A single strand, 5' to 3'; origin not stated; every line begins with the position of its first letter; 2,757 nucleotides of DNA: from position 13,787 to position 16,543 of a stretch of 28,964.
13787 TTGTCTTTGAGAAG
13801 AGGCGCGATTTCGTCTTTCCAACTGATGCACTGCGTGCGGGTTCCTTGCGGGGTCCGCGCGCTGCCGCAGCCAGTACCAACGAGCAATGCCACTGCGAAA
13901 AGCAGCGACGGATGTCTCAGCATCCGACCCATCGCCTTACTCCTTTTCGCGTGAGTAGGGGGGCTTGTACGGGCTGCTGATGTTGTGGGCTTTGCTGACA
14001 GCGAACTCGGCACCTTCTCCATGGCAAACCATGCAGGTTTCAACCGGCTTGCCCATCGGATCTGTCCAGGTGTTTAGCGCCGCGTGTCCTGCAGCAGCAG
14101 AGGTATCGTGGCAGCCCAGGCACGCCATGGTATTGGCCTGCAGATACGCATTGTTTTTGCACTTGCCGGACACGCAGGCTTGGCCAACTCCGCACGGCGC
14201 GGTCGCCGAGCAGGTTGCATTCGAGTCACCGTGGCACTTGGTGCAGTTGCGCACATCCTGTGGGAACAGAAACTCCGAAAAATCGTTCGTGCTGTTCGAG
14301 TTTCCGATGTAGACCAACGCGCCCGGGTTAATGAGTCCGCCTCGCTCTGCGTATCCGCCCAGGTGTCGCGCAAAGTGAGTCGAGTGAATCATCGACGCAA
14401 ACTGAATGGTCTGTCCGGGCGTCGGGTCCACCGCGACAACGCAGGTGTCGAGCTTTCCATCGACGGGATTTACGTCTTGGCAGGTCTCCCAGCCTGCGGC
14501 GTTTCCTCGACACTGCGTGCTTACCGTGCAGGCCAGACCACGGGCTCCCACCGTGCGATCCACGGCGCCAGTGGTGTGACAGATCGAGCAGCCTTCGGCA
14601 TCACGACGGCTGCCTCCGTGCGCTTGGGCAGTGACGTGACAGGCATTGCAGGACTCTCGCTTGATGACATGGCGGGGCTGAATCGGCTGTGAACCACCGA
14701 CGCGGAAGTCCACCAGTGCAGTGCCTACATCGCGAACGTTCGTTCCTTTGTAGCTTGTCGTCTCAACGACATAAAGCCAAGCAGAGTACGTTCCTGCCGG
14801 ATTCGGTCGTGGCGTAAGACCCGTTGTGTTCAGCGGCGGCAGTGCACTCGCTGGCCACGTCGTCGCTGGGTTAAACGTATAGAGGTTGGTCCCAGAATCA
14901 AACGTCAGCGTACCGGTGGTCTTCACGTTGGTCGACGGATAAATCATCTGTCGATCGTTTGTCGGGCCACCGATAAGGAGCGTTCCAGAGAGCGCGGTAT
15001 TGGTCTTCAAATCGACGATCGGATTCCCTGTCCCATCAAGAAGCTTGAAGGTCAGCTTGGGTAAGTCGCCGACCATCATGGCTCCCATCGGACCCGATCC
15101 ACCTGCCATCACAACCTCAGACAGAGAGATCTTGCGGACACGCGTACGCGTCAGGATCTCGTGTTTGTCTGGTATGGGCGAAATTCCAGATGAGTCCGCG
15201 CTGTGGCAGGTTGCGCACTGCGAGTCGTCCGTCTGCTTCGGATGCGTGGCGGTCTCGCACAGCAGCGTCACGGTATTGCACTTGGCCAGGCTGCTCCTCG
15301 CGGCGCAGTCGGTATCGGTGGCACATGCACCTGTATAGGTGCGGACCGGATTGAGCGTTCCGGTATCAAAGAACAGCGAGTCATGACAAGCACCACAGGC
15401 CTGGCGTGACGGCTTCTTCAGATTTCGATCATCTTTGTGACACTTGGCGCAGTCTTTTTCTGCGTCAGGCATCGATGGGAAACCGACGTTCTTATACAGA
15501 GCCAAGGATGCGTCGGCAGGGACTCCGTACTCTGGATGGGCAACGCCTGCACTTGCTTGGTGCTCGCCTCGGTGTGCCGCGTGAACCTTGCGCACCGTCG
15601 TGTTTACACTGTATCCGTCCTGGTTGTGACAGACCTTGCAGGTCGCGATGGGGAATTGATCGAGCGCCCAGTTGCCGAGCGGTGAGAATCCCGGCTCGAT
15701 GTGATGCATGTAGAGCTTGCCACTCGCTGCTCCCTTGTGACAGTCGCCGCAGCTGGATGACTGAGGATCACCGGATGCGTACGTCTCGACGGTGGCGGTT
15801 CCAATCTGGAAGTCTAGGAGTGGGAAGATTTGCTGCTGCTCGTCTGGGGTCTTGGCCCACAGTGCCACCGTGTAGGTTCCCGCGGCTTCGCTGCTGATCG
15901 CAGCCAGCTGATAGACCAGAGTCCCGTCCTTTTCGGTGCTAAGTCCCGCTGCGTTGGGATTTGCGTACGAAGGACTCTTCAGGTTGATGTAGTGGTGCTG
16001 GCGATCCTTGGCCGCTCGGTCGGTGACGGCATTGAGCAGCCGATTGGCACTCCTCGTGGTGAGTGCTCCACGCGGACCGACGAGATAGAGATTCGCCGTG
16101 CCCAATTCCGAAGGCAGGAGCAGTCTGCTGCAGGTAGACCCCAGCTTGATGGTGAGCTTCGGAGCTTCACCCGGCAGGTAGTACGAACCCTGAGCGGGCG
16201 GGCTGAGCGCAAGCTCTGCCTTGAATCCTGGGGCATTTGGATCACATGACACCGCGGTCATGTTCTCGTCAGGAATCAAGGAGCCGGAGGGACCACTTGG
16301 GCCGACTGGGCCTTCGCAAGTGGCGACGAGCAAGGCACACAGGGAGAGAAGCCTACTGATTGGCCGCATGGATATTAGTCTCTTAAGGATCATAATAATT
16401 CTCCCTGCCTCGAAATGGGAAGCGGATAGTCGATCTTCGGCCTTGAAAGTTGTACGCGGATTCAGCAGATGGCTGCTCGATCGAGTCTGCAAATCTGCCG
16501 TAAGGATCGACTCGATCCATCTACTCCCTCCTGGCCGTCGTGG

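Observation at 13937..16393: Decaheme lipoprotein with MtrC/OmcA-like four-domain layout inside a Geobacter-style porin-cytochrome cluster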

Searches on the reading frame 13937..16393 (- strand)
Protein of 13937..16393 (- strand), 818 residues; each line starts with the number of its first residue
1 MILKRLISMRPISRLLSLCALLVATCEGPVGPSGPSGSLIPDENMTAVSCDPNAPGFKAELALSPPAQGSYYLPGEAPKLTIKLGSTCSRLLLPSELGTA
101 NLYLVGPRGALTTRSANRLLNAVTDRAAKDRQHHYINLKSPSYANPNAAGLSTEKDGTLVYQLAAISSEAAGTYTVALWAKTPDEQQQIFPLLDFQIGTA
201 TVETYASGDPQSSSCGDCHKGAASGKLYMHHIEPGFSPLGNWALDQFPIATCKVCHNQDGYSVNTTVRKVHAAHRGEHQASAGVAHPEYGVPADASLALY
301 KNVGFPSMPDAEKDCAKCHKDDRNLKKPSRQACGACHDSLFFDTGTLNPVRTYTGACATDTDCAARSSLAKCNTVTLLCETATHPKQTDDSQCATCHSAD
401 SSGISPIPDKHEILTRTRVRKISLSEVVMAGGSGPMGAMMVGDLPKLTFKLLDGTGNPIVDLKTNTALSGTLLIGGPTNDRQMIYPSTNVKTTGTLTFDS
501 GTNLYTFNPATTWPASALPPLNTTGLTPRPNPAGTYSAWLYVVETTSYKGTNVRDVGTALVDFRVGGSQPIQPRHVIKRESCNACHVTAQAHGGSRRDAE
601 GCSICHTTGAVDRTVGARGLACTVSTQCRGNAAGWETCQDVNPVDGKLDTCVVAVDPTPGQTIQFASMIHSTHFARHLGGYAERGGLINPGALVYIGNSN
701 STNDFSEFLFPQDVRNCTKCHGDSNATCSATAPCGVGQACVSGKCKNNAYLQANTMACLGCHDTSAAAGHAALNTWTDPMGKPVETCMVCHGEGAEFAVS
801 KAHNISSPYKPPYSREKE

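Call 5: search_protein_families(library=ncbifam, proteins=[window:13937-16393:-], max_evalue=0.01)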
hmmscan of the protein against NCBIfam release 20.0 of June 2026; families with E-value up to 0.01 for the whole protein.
window:13937-16393:- (818 aa): 1 family
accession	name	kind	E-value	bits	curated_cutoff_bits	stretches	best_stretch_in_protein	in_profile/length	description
TIGR03507.1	decahem_SO1788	subfamily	1.9e-56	191.9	209.3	3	479-726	68-255/672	OmcA/MtrC family decaheme c-type cytochrome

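Call 6: search_protein_families(library=pfam, proteins=[window:13937-16393:-], max_evalue=0.01)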
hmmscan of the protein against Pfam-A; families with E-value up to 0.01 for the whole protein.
window:13937-16393:- (818 aa): 2 families
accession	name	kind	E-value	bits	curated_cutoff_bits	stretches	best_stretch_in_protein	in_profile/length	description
PF22113.1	Mtrc-MtrF_II-IV_dom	-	3.7e-30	105.2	30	3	574-804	1-176/176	Outer membrane cytochrome MtrC/MtrF-like, domains II/IV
PF14522.11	Cytochrome_C7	-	7.4e-12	45.4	24.8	2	250-338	14-67/67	Cytochrome c7 and related cytochrome c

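Call 7: search_solved_structures(query=window:13937-16393:-, max_evalue=0.01, show_alignments=2)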
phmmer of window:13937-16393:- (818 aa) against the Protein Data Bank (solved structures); distinct sequences matched with E-value up to 0.01: 1.
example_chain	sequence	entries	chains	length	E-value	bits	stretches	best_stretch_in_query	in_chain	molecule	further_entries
3pmq_A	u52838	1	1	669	8.9e-12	47.2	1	699-806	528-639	Decaheme cytochrome c MtrF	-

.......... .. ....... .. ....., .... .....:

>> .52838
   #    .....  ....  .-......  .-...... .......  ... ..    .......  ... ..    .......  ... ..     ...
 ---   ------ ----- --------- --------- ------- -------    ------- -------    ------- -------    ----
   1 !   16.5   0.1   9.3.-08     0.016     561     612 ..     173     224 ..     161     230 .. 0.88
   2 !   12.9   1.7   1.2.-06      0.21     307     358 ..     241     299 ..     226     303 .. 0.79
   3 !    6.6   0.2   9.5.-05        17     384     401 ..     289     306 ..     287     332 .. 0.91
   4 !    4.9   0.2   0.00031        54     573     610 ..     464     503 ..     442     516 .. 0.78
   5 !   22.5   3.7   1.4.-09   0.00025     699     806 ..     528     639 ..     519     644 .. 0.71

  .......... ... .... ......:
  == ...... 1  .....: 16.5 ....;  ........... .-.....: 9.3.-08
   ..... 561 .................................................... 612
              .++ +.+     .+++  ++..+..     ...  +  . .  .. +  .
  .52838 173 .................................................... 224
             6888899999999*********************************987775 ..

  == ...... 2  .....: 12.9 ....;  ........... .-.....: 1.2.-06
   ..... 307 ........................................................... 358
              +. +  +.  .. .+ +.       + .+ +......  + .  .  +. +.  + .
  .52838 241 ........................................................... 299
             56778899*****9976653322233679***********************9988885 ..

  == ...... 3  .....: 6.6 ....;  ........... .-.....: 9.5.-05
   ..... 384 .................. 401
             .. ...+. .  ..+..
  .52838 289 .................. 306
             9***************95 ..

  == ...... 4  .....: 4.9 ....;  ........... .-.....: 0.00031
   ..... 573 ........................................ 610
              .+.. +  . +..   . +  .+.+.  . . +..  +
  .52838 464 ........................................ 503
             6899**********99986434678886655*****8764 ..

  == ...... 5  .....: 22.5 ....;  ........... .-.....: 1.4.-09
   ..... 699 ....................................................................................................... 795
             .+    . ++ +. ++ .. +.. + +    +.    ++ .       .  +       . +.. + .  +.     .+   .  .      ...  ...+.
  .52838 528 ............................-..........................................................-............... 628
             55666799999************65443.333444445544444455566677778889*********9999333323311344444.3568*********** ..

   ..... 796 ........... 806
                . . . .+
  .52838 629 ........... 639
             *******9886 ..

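Call 8: find_homologous_proteins(query=window:13937-16393:-, max_evalue=0.001)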
Query window:13937-16393:- (818 aa): 170 proteins with E <= 0.001 among 8000 candidates; the best 120 are listed.
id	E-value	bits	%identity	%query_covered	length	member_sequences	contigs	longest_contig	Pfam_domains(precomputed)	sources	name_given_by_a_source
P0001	0.0e+0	1706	93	95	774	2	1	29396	PF14522.12,PF22113.2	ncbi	-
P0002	0.0e+0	1591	82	99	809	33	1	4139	PF14522.12,PF22113.2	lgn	-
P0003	0.0e+0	1507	78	100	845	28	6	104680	PF14522.12,PF22113.2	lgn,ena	-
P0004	0.0e+0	1433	75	100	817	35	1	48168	PF14522.12,PF22113.2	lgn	-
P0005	0.0e+0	1088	61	94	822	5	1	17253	PF14522.12,PF22113.2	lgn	-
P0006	0.0e+0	1054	61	94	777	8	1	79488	PF14522.12,PF22113.2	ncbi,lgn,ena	-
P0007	0.0e+0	1047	57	98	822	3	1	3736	PF14522.12,PF22113.2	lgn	-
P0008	0.0e+0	1044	59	96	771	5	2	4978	PF14522.12,PF22113.2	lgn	-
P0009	2.4e-294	997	55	97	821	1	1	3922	PF14522.12,PF22113.2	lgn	-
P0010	1.9e-293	994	54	99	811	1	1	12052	PF14522.12,PF22113.2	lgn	-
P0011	2.7e-292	990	55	94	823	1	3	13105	PF22113.2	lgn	-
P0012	6.8e-288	975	56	94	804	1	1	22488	PF14522.12,PF22113.2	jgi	jgi:hypothetical protein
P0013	4.5e-282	956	55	94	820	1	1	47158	PF14522.12,PF22113.2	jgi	jgi:hypothetical protein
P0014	6.0e-282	956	57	88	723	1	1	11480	PF14522.12,PF22113.2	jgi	jgi:hypothetical protein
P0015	2.7e-281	954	53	99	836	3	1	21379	PF14522.12,PF22113.2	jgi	jgi:hypothetical protein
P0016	2.0e-279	947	55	93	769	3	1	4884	PF14522.12,PF22113.2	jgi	-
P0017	3.6e-277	940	57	91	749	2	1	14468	PF14522.12,PF22113.2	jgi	jgi:OmcA/MtrC family decaheme c-type cytochrome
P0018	7.0e-275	932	54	96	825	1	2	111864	PF01391.24,PF14522.12,PF22113.2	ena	-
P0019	8.8e-272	922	53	98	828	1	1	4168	PF01391.24,PF14522.12,PF22113.2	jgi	jgi:OmcA/MtrC family decaheme c-type cytochrome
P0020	1.9e-271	921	54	93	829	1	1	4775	PF14522.12,PF22113.2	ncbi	-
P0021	2.5e-271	921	51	99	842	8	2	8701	PF01391.24,PF14522.12,PF22113.2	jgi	-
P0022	4.5e-271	920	53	92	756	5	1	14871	PF14522.12,PF22113.2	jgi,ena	-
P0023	4.8e-271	920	52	98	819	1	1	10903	PF01391.24,PF14522.12,PF22113.2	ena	-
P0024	9.9e-271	919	51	98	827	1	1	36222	PF14522.12,PF22113.2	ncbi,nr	ncbi:MAG: decaheme cytochrome c [Myxococcales bacterium]|nr:decaheme cytochrome c [Myxococcales bact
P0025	3.9e-269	913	54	93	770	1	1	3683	PF14522.12,PF22113.2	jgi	jgi:hypothetical protein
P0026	7.4e-269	912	49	99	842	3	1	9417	PF01391.24,PF14522.12,PF22113.2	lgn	-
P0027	6.1e-268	909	52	98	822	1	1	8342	PF14522.12,PF22113.2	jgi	jgi:hypothetical protein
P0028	1.6e-267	908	51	99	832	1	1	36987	PF14522.12,PF22113.2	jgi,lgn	jgi:hypothetical protein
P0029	2.0e-267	908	54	93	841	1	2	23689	PF14522.12,PF22113.2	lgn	-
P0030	8.4e-267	906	53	93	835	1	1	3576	PF01391.24,PF14522.12,PF22113.2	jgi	jgi:hypothetical protein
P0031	1.7e-266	905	53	93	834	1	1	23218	PF01391.24,PF14522.12,PF22113.2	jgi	jgi:hypothetical protein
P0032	2.6e-266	904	50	97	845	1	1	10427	PF14522.12,PF22113.2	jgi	jgi:hypothetical protein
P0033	5.8e-266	903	52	97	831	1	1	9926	PF14522.12,PF22113.2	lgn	-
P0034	6.5e-266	903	53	93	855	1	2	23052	PF14522.12,PF22113.2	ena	-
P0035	2.4e-264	898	51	99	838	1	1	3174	PF01391.24,PF14522.12,PF22113.2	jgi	jgi:hypothetical protein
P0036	4.2e-264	897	52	97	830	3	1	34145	PF14522.12,PF22113.2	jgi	jgi:hypothetical protein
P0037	7.9e-264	896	49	98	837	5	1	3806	PF01391.24,PF14522.12,PF22113.2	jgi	-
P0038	2.0e-263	895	52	93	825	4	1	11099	PF14522.12,PF22113.2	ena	-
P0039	2.3e-263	894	52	93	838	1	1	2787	PF14522.12,PF22113.2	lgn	-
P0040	1.7e-262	891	53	93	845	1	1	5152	PF14522.12,PF22113.2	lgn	-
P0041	2.4e-262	891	50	98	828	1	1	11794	PF01391.24,PF14522.12,PF22113.2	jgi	jgi:hypothetical protein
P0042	4.8e-261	887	58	83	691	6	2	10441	PF14522.12,PF22113.2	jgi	jgi:hypothetical protein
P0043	1.6e-260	885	50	99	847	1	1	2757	PF01391.24,PF14522.12,PF22113.2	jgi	jgi:hypothetical protein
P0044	6.2e-260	883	53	93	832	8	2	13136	PF14522.12,PF22113.2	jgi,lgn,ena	-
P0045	1.3e-259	882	50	100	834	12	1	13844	PF14522.12,PF22113.2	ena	-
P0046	2.6e-259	881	53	92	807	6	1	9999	PF14522.12,PF22113.2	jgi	jgi:hypothetical protein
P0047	3.7e-259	880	50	94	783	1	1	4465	PF14522.12,PF22113.2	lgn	-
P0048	8.7e-258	876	50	99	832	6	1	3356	PF01391.24,PF14522.12,PF22113.2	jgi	jgi:hypothetical protein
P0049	2.5e-257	874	49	100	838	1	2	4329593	PF01391.24,PF14522.12,PF22113.2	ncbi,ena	-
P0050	1.4e-254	865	49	98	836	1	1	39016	PF14522.12,PF22113.2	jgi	jgi:hypothetical protein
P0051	9.3e-254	863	48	98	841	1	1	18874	PF01391.24,PF14522.12,PF22113.2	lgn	-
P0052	1.5e-251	855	49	97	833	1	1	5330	PF14522.12,PF22113.2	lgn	-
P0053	1.0e-250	852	51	96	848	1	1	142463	PF01391.24,PF14522.12,PF22113.2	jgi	jgi:hypothetical protein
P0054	6.8e-250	850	51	93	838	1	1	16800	PF01391.24,PF14522.12,PF22113.2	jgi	jgi:hypothetical protein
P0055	1.3e-249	849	48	97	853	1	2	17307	PF14522.12,PF22113.2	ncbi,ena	-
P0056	8.1e-246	836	49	98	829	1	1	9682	PF01391.24,PF14522.12,PF22113.2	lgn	-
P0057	2.0e-245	835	49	96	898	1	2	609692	PF01391.24,PF14522.12,PF22113.2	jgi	-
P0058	8.7e-245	833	50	93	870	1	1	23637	PF14522.12,PF22113.2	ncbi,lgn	-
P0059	3.7e-244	831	51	93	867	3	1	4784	PF22113.2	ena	-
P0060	4.1e-243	827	47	99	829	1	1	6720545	PF01391.24,PF14522.12,PF22113.2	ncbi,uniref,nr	ncbi:multiheme c-type cytochrome [Anaeromyxobacter oryzae]|uniref:Outer membrane cytochrome MtrC/Mtr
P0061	2.4e-242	825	49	97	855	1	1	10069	PF14522.12,PF22113.2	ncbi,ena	-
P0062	1.9e-240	818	48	99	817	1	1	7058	PF14522.12,PF22113.2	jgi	jgi:hypothetical protein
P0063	2.2e-240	818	51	94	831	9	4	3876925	PF14522.12,PF22113.2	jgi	jgi:hypothetical protein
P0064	7.7e-240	816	50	94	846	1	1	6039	PF14522.12,PF22113.2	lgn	-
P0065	4.5e-239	814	50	91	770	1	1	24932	PF14522.12,PF22113.2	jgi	jgi:hypothetical protein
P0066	1.1e-237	809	49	98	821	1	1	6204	PF14522.12,PF22113.2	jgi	jgi:hypothetical protein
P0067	5.5e-237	807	49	98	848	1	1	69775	PF14522.12,PF22113.2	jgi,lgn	jgi:hypothetical protein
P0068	6.5e-237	807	45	98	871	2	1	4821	PF14522.12,PF22113.2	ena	-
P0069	2.2e-236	805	47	96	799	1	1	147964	PF14522.12,PF22113.2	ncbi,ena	-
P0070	1.1e-232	793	48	94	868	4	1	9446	PF09699.16,PF14522.12,PF22113.2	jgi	-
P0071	5.0e-231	787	48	98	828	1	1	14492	PF01391.24,PF14522.12,PF22113.2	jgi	jgi:hypothetical protein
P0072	7.0e-231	787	54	78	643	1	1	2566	PF14522.12,PF22113.2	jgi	jgi:OmcA/MtrC family decaheme c-type cytochrome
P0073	2.0e-230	785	55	77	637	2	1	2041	PF14522.12,PF22113.2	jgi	jgi:hypothetical protein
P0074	5.8e-228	777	47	99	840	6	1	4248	PF14522.12,PF22113.2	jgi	-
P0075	2.1e-227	775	47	94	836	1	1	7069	PF14522.12,PF22113.2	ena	-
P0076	3.4e-227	775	46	99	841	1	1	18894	PF09699.16,PF14522.12,PF22113.2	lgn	-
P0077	7.8e-227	773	48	93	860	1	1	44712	PF14522.12,PF22113.2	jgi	jgi:hypothetical protein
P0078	1.1e-226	773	47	93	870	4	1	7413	PF14522.12,PF22113.2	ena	-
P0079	1.3e-226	773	48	93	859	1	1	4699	PF14522.12,PF22113.2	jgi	jgi:hypothetical protein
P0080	1.1e-225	770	47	97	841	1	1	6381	PF14522.12,PF22113.2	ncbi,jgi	-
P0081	2.6e-224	765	45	97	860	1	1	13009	PF01391.24,PF14522.12,PF22113.2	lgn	-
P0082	1.6e-222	759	48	90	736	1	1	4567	PF09699.16,PF14522.12,PF22113.2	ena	-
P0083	3.2e-222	758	44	92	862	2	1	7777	PF14522.12,PF22113.2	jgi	jgi:OmcA/MtrC family decaheme c-type cytochrome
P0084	1.1e-221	756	47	93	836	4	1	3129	PF14522.12,PF22113.2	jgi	jgi:hypothetical protein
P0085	1.5e-219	749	47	98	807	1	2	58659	PF14522.12,PF22113.2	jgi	jgi:hypothetical protein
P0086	2.3e-219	749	48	93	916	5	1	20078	PF23657.2,PF14522.12,PF22113.2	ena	-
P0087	2.6e-219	749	47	96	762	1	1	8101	PF01391.24,PF14522.12,PF22113.2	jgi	jgi:hypothetical protein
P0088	1.6e-217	743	47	92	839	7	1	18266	PF14522.12,PF22113.2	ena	-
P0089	1.8e-217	742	47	96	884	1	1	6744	PF01391.24,PF14522.12,PF22113.2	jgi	jgi:hypothetical protein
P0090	1.1e-212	727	46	98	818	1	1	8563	PF14522.12,PF22113.2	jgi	jgi:hypothetical protein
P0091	2.1e-211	722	47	89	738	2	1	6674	PF14522.12,PF22113.2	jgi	-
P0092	3.6e-211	722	47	93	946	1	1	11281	PF14522.12,PF22113.2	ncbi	-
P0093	5.3e-211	721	45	96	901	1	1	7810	PF01391.24,PF14522.12,PF22113.2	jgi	jgi:hypothetical protein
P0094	7.4e-211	721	45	93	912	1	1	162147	PF01391.24,PF14522.12,PF22113.2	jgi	jgi:hypothetical protein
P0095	7.4e-210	717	47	92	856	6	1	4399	PF14522.12,PF22113.2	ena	-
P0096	9.1e-210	717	47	93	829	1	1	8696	PF01391.24,PF22113.2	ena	-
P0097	7.9e-207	707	51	80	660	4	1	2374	PF14522.12,PF22113.2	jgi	jgi:hypothetical protein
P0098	1.4e-204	700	45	97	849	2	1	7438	PF01391.24,PF14522.12,PF22113.2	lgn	-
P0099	8.9e-204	697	45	94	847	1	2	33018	PF14522.12,PF22113.2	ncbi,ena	-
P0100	2.3e-203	696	45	93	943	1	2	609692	PF01391.24,PF14522.12,PF22113.2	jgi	-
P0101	3.8e-200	685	45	96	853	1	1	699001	PF01391.24,PF14522.12,PF22113.2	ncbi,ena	-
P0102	5.7e-199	681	44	96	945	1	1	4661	PF01391.24,PF14522.12,PF22113.2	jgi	jgi:hypothetical protein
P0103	2.1e-195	670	45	97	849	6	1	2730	PF09699.16,PF14522.12,PF22113.2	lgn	-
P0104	1.5e-192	660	45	93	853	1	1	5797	PF09699.16,PF14522.12,PF22113.2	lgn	-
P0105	1.6e-192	660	43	97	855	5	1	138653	PF09699.16,PF14522.12,PF22113.2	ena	-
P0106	1.8e-192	660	45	93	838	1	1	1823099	PF09699.16,PF14522.12,PF22113.2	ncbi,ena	-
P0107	1.1e-189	651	44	93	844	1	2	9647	PF09699.16,PF14522.12,PF22113.2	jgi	jgi:OmcA/MtrC family decaheme c-type cytochrome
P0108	4.5e-188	645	43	93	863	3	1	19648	PF14522.12,PF22113.2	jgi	-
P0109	1.4e-186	640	44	94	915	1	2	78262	PF01391.24,PF22113.2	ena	-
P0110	1.5e-186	640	39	99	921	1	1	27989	PF22113.2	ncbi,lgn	-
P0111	1.8e-186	640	43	94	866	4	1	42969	PF09699.16,PF14522.12,PF22113.2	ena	-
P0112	7.8e-186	638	45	92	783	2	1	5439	PF09699.16,PF14522.12,PF22113.2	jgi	jgi:OmcA/MtrC family decaheme c-type cytochrome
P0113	6.6e-185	635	40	99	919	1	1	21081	PF01391.24,PF09699.16,PF14522.12,PF22113.2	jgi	jgi:hypothetical protein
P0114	4.0e-181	622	43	92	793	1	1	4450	PF09699.16,PF14522.12,PF22113.2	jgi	jgi:OmcA/MtrC family decaheme c-type cytochrome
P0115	5.7e-181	622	53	67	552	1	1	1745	PF09699.16,PF14522.12,PF22113.2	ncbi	ncbi:MAG: multiheme c-type cytochrome, partial [Polyangia bacterium]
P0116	1.4e-176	607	42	99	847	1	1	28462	PF09699.16,PF14522.12,PF22113.2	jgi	jgi:OmcA/MtrC family decaheme c-type cytochrome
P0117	6.8e-176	605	48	69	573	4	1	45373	PF14522.12,PF22113.2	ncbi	ncbi:MAG TPA: hypothetical protein VIG99_10930, partial [Myxococcaceae bacterium]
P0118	4.1e-175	602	41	97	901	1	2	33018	PF01391.24,PF22113.2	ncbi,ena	-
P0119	1.9e-174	600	44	90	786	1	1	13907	PF09699.16,PF14522.12,PF22113.2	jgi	jgi:OmcA/MtrC family decaheme c-type cytochrome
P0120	2.0e-171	590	42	93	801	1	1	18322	PF09699.16,PF14522.12,PF22113.2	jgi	jgi:OmcA/MtrC family decaheme c-type cytochrome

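Call 16: find_encoding_contigs(protein=P0060, flank=10000, max_places=2)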
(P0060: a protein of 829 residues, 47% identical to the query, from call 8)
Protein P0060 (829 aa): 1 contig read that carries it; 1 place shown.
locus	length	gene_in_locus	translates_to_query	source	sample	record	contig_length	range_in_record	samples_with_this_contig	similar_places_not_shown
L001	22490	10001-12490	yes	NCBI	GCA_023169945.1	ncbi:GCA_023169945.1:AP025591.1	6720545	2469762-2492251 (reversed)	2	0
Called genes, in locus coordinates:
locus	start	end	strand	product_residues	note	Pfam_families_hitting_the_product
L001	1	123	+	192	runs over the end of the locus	PF01965:DJ-1_PfpI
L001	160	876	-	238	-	PF01183:Glyco_hydro_25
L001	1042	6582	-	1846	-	PF13195:DUF4011, PF13086:AAA_11, PF13245:AAA_19 (faint), PF13086:AAA_11 (weak), PF13087:AAA_12, PF18741:MTES_1575, PF05406:WGR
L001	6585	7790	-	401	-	PF01435:Peptidase_M48 (weak)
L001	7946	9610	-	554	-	PF07740:Toxin_12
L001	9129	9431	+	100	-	-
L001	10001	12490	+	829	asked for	PF01391:Collagen (weak), PF14522:Cytochrome_C7 (faint), PF22113:Mtrc-MtrF_II-IV_dom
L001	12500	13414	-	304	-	PF00561:Abhydrolase_1, PF12146:Hydrolase_4, PF12697:Abhydrolase_6, PF08386:Abhydrolase_4 (weak)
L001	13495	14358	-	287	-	PF20240:DUF6597, PF00165:HTH_AraC (faint), PF12833:HTH_18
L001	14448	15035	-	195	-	PF14235:DUF4337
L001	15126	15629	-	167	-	PF03802:CitX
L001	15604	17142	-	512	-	PF04223:CitF, PF13336:AcetylCoA_hyd_C (weak)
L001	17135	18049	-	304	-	PF03328:HpcH_HpaI, PF15617:C-C_Bond_Lyase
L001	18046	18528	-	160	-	PF03479:PCC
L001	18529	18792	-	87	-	PF06857:ACP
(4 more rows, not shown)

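Call 17: find_encoding_contigs(protein=P0049, flank=10000, max_places=2)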
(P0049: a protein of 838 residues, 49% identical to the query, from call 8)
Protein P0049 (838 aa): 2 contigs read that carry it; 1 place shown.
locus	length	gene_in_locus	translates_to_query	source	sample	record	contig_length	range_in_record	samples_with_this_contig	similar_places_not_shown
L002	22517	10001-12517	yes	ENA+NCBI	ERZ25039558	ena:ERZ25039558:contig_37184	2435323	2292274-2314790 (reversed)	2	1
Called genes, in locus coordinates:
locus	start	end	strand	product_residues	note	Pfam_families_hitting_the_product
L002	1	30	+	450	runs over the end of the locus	PF00479:G6PD_N, PF02781:G6PD_C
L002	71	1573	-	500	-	-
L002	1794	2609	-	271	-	PF10118:Metal_hydrol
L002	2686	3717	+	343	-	PF12625:Arabinose_bd, PF12833:HTH_18, PF00165:HTH_AraC (weak)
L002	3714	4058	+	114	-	-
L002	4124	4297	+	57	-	PF06348:DUF1059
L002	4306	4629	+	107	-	PF11373:DUF3175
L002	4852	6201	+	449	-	PF04055:Radical_SAM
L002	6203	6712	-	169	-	PF01814:Hemerythrin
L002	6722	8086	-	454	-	PF00072:Response_reg, PF00004:AAA (faint), PF07724:AAA_2 (faint), PF00158:Sigma54_activat, PF14532:Sigma54_activ_2, PF07728:AAA_5, PF25601:AAA_lid_14, PF02954:HTH_8, +1 more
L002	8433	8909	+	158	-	PF00571:CBS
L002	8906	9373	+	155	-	PF00582:Usp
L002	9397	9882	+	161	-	PF00582:Usp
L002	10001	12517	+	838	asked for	PF01391:Collagen (weak), PF14522:Cytochrome_C7 (faint), PF22113:Mtrc-MtrF_II-IV_dom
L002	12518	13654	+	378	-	PF14522:Cytochrome_C7 (faint), PF14537:Cytochrom_c3_2 (faint)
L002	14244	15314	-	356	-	PF14522:Cytochrome_C7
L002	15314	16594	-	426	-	-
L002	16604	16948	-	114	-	PF00034:Cytochrom_C, PF13442:Cytochrome_CBB3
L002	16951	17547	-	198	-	PF00034:Cytochrom_C (faint), PF13442:Cytochrome_CBB3 (weak)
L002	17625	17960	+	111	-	-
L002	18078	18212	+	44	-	-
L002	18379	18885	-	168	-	PF00355:Rieske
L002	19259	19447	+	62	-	-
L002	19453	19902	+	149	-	PF00582:Usp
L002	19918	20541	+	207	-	PF00571:CBS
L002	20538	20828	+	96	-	-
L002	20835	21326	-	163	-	PF00072:Response_reg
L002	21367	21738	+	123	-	PF02482:Ribosomal_S30AE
